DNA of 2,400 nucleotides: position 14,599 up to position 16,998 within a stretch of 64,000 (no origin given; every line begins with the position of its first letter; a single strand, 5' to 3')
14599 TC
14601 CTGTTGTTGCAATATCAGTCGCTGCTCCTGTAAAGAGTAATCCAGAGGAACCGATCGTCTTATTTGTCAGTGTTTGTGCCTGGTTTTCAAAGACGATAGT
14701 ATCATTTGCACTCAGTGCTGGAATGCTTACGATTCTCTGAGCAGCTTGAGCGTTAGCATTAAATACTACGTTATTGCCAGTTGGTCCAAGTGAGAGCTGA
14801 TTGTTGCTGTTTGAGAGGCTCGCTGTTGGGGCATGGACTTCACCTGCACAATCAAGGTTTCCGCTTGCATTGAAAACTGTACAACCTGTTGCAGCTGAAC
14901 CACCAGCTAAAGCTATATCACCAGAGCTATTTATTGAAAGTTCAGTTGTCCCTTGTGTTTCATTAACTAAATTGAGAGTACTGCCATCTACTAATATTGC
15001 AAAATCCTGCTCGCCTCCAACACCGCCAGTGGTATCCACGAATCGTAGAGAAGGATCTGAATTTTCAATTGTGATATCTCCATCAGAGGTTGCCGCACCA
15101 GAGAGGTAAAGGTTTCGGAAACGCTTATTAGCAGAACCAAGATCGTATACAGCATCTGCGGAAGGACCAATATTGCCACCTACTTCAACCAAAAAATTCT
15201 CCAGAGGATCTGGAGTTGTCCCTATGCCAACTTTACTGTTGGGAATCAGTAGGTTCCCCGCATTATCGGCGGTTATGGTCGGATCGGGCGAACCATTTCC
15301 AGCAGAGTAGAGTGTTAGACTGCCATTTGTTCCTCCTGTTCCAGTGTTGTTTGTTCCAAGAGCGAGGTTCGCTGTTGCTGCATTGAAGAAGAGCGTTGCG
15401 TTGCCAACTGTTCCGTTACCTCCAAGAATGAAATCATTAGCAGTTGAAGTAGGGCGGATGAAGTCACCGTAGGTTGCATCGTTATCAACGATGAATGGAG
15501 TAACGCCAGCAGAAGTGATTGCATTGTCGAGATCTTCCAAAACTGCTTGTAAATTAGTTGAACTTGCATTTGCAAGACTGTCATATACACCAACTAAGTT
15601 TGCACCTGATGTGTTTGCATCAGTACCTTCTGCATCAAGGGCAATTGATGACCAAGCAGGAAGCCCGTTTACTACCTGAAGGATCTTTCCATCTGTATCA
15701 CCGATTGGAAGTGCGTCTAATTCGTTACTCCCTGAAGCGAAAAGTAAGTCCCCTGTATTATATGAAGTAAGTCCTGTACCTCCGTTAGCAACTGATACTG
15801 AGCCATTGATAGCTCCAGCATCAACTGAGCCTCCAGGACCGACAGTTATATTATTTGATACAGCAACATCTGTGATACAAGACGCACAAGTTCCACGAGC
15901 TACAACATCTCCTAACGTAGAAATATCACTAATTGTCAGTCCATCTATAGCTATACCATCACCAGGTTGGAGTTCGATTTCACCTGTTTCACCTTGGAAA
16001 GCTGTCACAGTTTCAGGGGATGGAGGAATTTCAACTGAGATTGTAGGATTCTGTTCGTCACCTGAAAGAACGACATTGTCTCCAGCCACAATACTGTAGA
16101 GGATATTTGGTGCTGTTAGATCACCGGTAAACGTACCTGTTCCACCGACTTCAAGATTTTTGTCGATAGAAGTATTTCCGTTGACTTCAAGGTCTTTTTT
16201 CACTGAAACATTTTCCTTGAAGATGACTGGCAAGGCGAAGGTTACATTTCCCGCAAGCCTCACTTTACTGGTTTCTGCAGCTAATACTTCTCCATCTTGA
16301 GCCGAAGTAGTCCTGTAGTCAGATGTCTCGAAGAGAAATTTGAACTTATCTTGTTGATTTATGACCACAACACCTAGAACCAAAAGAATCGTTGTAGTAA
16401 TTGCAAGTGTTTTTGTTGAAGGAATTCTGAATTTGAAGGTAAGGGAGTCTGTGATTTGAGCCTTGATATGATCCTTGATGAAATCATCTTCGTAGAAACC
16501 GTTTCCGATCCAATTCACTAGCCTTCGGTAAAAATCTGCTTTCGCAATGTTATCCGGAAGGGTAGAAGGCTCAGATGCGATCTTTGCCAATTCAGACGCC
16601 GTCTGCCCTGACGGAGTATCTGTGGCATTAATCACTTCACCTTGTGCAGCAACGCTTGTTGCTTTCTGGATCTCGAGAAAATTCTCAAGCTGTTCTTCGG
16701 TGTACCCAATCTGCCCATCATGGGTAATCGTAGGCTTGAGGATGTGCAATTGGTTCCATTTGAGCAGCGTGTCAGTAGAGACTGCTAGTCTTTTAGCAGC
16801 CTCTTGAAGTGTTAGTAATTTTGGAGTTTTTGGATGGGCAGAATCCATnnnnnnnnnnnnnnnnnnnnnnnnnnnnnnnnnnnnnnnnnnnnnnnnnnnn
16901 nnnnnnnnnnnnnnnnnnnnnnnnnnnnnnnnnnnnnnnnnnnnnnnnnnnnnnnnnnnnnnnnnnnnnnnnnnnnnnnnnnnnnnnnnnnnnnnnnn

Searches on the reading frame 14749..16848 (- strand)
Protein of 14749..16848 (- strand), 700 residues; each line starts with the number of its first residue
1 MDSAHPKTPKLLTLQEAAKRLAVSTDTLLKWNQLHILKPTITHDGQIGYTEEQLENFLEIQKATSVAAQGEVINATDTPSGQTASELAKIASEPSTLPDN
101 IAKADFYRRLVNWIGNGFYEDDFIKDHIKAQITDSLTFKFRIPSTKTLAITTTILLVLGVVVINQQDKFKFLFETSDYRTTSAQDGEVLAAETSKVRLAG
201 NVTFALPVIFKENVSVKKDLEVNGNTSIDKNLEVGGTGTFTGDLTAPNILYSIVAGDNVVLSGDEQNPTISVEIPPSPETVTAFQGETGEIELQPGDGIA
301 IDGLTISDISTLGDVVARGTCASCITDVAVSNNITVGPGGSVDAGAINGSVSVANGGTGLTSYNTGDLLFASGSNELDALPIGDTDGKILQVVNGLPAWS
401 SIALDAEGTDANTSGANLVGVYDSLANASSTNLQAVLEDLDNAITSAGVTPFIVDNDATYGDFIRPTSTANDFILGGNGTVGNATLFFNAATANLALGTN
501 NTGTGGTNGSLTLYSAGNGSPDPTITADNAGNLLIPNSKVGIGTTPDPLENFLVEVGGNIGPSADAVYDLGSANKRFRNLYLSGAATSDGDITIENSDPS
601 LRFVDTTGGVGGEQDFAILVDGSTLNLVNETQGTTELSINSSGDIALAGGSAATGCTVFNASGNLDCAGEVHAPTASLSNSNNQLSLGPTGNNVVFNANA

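Call 16: search_protein_families(library=pfam, proteins=[window:14749-16848:-])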
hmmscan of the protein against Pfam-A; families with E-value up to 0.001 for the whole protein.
window:14749-16848:- (700 aa): 1 family
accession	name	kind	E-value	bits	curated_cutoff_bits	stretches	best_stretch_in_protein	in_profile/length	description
PF13411.12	MerR_1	-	8.1e-05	23.1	21.6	1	13-63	2-52/69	MerR HTH family regulatory protein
